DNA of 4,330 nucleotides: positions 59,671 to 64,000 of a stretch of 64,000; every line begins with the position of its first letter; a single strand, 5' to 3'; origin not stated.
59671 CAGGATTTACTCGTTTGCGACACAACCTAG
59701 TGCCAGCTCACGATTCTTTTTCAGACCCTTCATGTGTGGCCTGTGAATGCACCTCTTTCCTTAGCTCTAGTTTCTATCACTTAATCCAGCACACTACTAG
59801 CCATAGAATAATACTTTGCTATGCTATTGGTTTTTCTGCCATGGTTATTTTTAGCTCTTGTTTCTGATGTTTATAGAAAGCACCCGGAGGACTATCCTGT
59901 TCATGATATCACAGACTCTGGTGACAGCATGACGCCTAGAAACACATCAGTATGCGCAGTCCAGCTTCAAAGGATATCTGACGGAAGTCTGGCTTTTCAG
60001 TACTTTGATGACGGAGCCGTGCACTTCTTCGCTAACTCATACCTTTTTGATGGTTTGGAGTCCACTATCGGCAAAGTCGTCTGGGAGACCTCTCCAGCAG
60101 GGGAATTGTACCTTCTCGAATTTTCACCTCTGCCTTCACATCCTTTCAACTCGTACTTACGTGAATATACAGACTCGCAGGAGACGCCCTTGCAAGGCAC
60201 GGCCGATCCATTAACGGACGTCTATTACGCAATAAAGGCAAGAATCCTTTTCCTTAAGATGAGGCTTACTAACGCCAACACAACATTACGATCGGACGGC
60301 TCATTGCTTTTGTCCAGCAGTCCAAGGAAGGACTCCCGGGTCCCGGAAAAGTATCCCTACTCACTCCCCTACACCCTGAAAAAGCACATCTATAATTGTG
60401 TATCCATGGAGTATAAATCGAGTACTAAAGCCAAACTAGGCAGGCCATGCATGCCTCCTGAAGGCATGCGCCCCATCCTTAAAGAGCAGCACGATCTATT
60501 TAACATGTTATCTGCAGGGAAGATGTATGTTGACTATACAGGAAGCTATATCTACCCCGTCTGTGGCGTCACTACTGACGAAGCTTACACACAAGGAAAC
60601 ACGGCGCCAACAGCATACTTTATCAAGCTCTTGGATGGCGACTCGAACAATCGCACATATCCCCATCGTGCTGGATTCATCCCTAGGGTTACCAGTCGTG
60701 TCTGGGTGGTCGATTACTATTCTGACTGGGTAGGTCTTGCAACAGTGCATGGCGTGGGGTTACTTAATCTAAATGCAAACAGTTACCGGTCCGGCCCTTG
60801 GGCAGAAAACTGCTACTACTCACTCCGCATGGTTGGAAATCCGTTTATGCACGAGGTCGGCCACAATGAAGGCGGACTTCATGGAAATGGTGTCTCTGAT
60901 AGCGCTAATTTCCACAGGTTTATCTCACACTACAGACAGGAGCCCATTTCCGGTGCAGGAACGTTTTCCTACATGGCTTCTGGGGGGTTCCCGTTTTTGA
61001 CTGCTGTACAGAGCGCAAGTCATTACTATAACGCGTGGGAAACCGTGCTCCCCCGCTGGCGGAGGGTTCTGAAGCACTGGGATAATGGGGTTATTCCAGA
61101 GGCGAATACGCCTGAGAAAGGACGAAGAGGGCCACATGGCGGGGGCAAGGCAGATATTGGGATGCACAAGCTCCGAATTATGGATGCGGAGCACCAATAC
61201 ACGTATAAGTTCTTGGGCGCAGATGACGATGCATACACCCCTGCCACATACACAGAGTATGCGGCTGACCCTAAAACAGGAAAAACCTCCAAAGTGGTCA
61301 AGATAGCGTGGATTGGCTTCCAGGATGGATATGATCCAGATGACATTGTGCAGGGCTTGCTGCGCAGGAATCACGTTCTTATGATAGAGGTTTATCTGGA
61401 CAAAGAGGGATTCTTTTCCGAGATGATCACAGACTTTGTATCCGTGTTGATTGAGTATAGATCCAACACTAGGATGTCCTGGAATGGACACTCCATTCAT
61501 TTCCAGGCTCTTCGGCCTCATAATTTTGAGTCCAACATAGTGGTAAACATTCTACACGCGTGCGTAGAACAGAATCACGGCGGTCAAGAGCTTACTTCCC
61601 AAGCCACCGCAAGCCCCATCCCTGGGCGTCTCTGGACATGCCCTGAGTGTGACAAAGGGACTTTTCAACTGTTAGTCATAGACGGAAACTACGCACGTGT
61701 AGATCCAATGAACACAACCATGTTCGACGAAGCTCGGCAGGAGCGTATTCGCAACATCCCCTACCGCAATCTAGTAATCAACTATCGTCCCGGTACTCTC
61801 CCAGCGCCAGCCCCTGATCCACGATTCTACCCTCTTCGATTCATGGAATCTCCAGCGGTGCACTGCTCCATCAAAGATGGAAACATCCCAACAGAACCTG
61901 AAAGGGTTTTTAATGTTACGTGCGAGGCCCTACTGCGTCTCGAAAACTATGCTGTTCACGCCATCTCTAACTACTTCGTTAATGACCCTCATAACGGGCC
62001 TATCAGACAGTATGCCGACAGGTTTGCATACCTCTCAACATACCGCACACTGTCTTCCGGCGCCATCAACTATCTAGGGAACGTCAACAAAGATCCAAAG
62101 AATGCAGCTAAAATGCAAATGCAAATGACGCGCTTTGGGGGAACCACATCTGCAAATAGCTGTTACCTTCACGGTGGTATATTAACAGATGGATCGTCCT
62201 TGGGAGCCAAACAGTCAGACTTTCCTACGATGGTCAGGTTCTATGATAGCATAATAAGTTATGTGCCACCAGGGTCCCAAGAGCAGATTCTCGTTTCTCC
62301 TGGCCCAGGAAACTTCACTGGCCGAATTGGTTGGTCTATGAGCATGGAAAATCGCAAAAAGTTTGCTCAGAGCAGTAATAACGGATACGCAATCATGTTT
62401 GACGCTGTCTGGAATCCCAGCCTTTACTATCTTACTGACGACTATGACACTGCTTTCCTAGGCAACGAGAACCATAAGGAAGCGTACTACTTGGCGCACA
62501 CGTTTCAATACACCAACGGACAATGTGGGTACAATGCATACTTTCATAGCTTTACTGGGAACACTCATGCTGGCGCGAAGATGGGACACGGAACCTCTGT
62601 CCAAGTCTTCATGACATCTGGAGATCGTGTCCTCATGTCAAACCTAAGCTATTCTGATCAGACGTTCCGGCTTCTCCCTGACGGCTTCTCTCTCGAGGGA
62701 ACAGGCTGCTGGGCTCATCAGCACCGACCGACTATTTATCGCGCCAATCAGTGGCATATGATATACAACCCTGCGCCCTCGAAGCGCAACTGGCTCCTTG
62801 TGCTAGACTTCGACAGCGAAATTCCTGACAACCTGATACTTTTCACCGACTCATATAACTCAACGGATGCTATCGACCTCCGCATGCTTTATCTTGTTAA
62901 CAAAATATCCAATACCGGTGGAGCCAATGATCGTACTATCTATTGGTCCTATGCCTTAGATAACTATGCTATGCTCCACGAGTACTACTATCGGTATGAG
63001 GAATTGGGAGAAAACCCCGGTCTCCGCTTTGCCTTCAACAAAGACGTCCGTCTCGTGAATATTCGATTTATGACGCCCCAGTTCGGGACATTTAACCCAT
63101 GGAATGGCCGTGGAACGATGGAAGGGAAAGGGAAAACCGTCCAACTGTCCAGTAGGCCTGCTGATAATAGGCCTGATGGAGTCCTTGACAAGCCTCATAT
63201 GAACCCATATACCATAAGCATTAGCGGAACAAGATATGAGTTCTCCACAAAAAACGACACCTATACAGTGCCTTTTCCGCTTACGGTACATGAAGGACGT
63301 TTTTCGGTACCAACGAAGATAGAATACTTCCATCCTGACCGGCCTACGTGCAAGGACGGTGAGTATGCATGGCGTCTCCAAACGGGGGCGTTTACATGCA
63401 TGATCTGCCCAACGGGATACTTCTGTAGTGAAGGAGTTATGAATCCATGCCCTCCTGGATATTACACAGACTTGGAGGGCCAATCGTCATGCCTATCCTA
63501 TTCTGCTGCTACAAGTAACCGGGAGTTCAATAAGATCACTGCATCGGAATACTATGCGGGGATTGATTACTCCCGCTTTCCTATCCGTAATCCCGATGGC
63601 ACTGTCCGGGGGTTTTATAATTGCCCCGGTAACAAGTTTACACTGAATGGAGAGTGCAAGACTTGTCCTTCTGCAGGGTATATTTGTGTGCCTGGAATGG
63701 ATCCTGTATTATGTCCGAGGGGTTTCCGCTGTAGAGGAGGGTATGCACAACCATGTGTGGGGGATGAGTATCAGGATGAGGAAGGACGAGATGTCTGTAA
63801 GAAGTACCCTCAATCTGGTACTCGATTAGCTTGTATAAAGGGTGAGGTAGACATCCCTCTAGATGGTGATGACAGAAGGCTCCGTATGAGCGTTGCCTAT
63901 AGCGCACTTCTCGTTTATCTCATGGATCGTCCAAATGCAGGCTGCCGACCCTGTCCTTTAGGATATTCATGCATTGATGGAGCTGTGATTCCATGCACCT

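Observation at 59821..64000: Open reading frame missing from the ORF track: a secreted protein of at least 1393 aa with a metzincin-type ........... zinc motif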

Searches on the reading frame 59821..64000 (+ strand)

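Call 4: search_protein_families(library=pfam, proteins=[window:59821-64000:+], max_evalue=1)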
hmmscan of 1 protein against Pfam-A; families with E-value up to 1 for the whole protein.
window:59821-64000:+ (1393 aa): 3 families
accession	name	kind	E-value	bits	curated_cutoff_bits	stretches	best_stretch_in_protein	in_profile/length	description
PF24339.2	OB_DEPS-1_3rd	-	0.016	15.4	27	0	540-563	24-47/63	P-granule-associated protein DEPS-1, third OB-fold domain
PF07699.19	Ephrin_rec_like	-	0.022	15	23.1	1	1208-1226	12-30/48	Tyrosine-protein kinase ephrin type A/B receptor-like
PF13582.12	Reprolysin_3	-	0.31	12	22.4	0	305-354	79-122/123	Metallo-peptidase family M12B Reprolysin-like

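Call 5: search_solved_structures(query=window:59821-64000:+, max_evalue=1)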
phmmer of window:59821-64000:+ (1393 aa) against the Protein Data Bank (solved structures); distinct sequences matched with E-value up to 1: 0.

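Call 6: search_protein_families(library=ncbifam, proteins=[window:59821-64000:+], max_evalue=1)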
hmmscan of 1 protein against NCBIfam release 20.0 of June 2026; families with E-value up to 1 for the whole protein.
window:59821-64000:+ (1393 aa): 0 families

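Call 7: find_homologous_proteins(query=window:59821-64000:+)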
Query window:59821-64000:+ (1393 aa): 2 proteins with E <= 0.001 among 7411 candidates.
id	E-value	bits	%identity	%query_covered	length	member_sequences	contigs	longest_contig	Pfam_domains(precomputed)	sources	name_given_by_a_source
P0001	0.0e+0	3312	98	100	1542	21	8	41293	-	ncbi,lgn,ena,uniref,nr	ncbi:Hypothetical protein DHA2_153245 [Giardia duodenalis]|uniref:Uncharacterized protein n=1 Tax=Gi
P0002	0.0e+0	1985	60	100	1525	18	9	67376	-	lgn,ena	-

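Call 9: list_cluster_members(proteins=[P0001, P0002])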
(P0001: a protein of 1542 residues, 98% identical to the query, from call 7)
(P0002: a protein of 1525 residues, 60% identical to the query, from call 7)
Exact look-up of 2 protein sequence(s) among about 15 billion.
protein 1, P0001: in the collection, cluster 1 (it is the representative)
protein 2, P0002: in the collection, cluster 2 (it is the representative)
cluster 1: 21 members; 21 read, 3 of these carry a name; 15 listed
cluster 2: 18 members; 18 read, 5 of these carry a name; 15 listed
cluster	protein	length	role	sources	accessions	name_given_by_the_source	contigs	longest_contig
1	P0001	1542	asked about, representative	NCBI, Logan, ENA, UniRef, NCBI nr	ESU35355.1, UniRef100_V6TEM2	Hypothetical protein DHA2_153245 [Giardia duodenalis] | Uncharacterized protein n=1 Tax=Giardia intestinalis TaxID=5741 RepID=V6TEM2_GIAIN | Hypothetical protein DHA2_153245 [Giardia intestinalis]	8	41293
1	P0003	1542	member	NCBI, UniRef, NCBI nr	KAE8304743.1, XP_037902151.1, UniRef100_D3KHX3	hypothetical protein GL50803_0016373 [Giardia duodenalis] | Uncharacterized protein n=1 Tax=Giardia intestinalis (strain ATCC 50803 / WB clone C6) ... | hypothetical protein GL50803_0016373 [Giardia intestinalis]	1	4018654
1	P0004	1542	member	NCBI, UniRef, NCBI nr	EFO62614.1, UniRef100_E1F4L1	Hypothetical protein GLP15_3903 [Giardia lamblia P15] | Uncharacterized protein n=1 Tax=Giardia intestinalis (strain P15) TaxID=658858 ...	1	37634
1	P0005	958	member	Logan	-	-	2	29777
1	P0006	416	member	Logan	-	-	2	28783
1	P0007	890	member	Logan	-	-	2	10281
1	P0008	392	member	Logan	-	-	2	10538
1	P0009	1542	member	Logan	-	-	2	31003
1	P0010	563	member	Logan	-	-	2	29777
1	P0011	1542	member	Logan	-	-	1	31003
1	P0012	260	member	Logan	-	-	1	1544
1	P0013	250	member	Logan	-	-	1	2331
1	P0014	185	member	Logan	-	-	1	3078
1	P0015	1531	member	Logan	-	-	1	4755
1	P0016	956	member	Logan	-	-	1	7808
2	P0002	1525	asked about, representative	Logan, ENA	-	-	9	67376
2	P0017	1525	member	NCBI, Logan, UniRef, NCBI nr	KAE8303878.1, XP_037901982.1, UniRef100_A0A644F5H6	hypothetical protein GL50803_0060647 [Giardia duodenalis] | Peptidase M60 domain-containing protein n=1 Tax=Giardia intestinalis (strain ATCC 50803 / ... | hypothetical protein GL50803_0060647 [Giardia intestinalis]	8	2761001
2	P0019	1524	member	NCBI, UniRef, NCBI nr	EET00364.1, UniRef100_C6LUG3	Hypothetical protein GL50581_2416 [Giardia duodenalis ATCC 50581] | Peptidase M60 domain-containing protein n=1 Tax=Giardia intestinalis (strain ATCC 50581 / ... | Hypothetical protein GL50581_2416 [Giardia intestinalis ATCC 50581]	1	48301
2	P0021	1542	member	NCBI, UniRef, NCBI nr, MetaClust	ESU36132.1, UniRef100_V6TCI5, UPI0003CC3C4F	Hypothetical protein DHA2_154638 [Giardia duodenalis] | Uncharacterized protein n=1 Tax=Giardia intestinalis TaxID=5741 RepID=V6TCI5_GIAIN | Hypothetical protein DHA2_154638 [Giardia intestinalis]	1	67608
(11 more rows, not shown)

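Call 11: search_protein_families(library=pfam, proteins=[P0003, P0017, P0019], max_evalue=1)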
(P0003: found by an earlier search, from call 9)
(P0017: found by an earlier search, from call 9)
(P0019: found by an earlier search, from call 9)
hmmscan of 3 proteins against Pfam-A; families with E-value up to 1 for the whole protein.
P0003 (1542 aa): 3 families
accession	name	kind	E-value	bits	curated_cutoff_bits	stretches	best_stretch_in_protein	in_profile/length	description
PF07699.19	Ephrin_rec_like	-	0.0035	17.5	23.1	1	1208-1226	12-30/48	Tyrosine-protein kinase ephrin type A/B receptor-like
PF24339.2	OB_DEPS-1_3rd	-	0.017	15.4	27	0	540-563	24-47/63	P-granule-associated protein DEPS-1, third OB-fold domain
PF13582.12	Reprolysin_3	-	0.5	11.3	22.4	0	305-354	79-122/123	Metallo-peptidase family M12B Reprolysin-like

P0017 (1525 aa): 2 families
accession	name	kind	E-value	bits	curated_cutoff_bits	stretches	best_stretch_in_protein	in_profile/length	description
PF13582.12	Reprolysin_3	-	0.089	13.8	22.4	1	297-350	75-122/123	Metallo-peptidase family M12B Reprolysin-like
PF07699.19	Ephrin_rec_like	-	0.36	11.1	23.1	0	1204-1221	12-29/48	Tyrosine-protein kinase ephrin type A/B receptor-like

P0019 (1524 aa): 2 families
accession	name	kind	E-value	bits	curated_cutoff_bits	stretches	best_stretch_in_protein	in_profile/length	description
PF13582.12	Reprolysin_3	-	0.025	15.5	22.4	1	296-349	75-122/123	Metallo-peptidase family M12B Reprolysin-like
PF07699.19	Ephrin_rec_like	-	0.46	10.8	23.1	1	1203-1220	12-29/48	Tyrosine-protein kinase ephrin type A/B receptor-like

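Call 22: search_solved_structures(query=A2, max_evalue=10, show_alignments=3)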
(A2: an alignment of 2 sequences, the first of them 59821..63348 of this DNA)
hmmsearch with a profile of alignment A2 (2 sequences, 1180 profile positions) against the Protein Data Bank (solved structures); distinct sequences matched with E-value up to 10: 0.

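Call 29: search_protein_representatives(alignment_id=A2)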
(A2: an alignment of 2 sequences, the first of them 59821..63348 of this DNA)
Query: 2 sequences, 1180 profile positions. Proteins with E-value up to 0.001 (for the whole library): 8; up to 1e-10: 7; up to 1e-30: 4. The best 8 are listed.
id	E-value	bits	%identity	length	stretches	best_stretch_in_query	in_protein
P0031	1.9e-140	486.3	-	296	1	1-296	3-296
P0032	1.3e-77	278.2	-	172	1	2-171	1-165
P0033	1.4e-62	228.4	-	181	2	237-333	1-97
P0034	1.5e-55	205.2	-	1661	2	448-1105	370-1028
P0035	5.0e-22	94.1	-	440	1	966-1105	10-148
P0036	1.7e-18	82.5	-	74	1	620-676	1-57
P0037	6.6e-16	73.8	-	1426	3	891-1091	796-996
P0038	7.2e-10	53.9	-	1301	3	837-1089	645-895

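Call 31: list_cluster_members(proteins=[P0034, P0037, P0038, P0035])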
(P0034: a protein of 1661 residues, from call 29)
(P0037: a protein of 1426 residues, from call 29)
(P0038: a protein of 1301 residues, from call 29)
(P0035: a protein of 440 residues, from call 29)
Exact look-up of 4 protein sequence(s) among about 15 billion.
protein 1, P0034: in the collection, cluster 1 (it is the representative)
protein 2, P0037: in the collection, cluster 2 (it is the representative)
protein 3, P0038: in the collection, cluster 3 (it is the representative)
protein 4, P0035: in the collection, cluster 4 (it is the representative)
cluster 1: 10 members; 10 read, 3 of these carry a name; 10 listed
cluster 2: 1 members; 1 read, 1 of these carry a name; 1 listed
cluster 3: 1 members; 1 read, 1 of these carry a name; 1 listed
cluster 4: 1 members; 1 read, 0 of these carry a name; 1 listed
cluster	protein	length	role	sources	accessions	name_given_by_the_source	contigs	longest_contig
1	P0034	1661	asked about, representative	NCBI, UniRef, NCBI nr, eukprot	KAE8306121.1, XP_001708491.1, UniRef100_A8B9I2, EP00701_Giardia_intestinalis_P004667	hypothetical protein GL50803_0016916 [Giardia duodenalis] | Uncharacterized protein n=1 Tax=Giardia intestinalis (strain ATCC 50803 / WB clone C6) ... | hypothetical protein GL50803_0016916 [Giardia intestinalis]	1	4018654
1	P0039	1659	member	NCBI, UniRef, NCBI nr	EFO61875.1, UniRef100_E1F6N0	Hypothetical protein GLP15_3033 [Giardia lamblia P15] | Uncharacterized protein n=1 Tax=Giardia intestinalis (strain P15) TaxID=658858 ...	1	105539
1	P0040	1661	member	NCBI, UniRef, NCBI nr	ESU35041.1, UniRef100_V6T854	Hypothetical protein DHA2_16916 [Giardia duodenalis] | Uncharacterized protein n=1 Tax=Giardia intestinalis TaxID=5741 RepID=V6T854_GIAIN | Hypothetical protein DHA2_16916 [Giardia intestinalis]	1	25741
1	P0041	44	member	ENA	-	-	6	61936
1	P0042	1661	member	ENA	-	-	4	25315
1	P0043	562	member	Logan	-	-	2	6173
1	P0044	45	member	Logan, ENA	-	-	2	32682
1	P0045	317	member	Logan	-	-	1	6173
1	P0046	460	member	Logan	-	-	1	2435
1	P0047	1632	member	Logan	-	-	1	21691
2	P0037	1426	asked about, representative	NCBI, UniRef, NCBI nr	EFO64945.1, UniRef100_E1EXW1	Hypothetical protein GLP15_793 [Giardia lamblia P15] | Uncharacterized protein n=1 Tax=Giardia intestinalis (strain P15) TaxID=658858 ...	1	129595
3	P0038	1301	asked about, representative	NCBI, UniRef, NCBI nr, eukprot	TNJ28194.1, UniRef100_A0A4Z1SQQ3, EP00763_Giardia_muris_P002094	hypothetical protein GMRT_14346 [Giardia muris] | Uncharacterized protein n=1 Tax=Giardia muris TaxID=5742 RepID=A0A4Z1SQQ3_GIAMU | TNJ28194.1 hypothetical protein GMRT_14346 [Giardia muris]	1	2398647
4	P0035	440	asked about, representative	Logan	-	-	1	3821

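Call 48: predict_structure(alignment_id=A3)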
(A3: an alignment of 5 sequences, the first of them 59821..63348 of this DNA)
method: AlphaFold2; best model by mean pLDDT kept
length: 1176 residues; sequences in the alignment: 5
mean_pLDDT: 30.3   pTM: 0.27
mean pLDDT of the five models: 30.3, 27.7, 26.5, 24.4, 24.2
residues with pLDDT >= 90: 0; 70-90: 0; 50-70: 29; < 50: 1147
segments of 3 or more residues with pLDDT < 50: 1-972, 974-992, 998-1000, 1010-1015, 1025-1044, 1049-1068, 1075-1176
pLDDT, mean of each block of 10 residues (from residue 1): 43 38 30 29 25 29 29 27 28 28 28 28 28 32 30 32 29 33 26 32 38 39 35 26 29 28 34 34 31 34 26 27 25 24 26 25 29 28 23 24 26 28 31 28 25 23 25 33 36 33 30 29 30 31 34 30 29 24 25 26 32 33 28 27 30 35 24 24 33 38 32 28 30 29 25 25 27 23 20 24 23 26 24 24 33 32 28 29 25 25 28 29 27 26 25 30 36 45 39 50 54 46 48 36 48 36 38 50 39 26 26 24 26 29 30 26 25 25
secondary structure, 60 per line:
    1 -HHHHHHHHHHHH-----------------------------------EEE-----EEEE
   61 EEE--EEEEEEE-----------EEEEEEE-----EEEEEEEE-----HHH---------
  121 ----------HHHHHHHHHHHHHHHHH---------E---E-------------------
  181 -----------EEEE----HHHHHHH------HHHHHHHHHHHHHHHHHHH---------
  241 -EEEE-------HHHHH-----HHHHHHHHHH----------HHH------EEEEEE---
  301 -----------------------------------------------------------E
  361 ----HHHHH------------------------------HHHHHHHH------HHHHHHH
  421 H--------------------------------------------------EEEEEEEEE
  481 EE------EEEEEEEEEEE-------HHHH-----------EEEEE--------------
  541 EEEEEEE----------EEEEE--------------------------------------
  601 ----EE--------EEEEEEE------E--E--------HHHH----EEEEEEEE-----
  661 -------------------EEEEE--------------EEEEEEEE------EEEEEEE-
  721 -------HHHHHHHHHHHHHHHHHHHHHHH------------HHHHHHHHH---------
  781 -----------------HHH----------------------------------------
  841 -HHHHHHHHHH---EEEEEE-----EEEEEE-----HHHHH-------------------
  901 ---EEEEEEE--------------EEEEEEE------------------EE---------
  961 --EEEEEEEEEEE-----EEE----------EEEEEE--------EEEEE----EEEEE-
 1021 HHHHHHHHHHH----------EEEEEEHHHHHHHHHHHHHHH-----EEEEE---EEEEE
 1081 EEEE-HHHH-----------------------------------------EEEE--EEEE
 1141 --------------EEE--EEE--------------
elements in order (helices of 4 or more, strands of 3 or more residues): H2-13 E49-51 E57-63 E66-72 E84-90 E96-103 H131-147 E192-195 H200-206 H213-231 E242-245 H253-257 H263-272 E292-297 H365-369 H400-407 H414-421 E472-482 E489-499 H507-510 E522-526 E541-547 E558-562 E615-621 H640-643 E648-655 E680-684 E699-706 E713-719 H728-750 H763-771 H842-851 E855-860 E866-871 H877-881 E904-910 E925-931 E963-973 E979-981 E992-997 E1006-1010 E1015-1019 H1021-1031 E1042-1047 H1048-1062 E1068-1072 E1076-1084 H1086-1089 E1131-1134 E1137-1140 E1155-1157 E1160-1162

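Call 79: find_encoding_contigs(protein=P0001, flank=3000, max_places=4)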
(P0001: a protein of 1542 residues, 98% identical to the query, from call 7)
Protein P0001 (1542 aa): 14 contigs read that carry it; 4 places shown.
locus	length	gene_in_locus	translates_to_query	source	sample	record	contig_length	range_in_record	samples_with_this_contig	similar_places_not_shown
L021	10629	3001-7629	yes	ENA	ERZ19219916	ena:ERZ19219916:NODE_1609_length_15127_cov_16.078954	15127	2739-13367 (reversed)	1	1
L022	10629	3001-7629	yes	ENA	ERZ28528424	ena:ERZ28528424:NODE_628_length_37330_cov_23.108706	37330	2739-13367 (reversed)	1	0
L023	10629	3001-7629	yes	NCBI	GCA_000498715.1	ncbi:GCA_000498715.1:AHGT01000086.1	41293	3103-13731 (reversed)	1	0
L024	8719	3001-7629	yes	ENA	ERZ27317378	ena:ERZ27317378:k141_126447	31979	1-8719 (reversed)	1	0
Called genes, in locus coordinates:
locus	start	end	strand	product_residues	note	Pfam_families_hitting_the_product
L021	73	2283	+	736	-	-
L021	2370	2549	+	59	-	-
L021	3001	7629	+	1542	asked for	-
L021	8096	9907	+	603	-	PF07974:EGF_2 (faint), PF23106:EGF_Teneurin (faint), PF25024:EGF_TEN (faint)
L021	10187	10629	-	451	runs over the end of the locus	PF03302:VSP (faint), PF15913:Furin-like_2 (faint)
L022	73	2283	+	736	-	-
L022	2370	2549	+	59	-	-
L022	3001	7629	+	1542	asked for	-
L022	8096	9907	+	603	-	PF07974:EGF_2 (faint), PF23106:EGF_Teneurin (faint), PF25024:EGF_TEN (faint)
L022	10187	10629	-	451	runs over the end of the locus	PF03302:VSP (faint), PF15913:Furin-like_2 (faint)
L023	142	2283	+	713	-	-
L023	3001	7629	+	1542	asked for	-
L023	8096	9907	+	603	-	PF07974:EGF_2 (faint), PF23106:EGF_Teneurin (faint), PF25024:EGF_TEN (weak)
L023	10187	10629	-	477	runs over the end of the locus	PF03302:VSP (faint), PF15913:Furin-like_2 (weak)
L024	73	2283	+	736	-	-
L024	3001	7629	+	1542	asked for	-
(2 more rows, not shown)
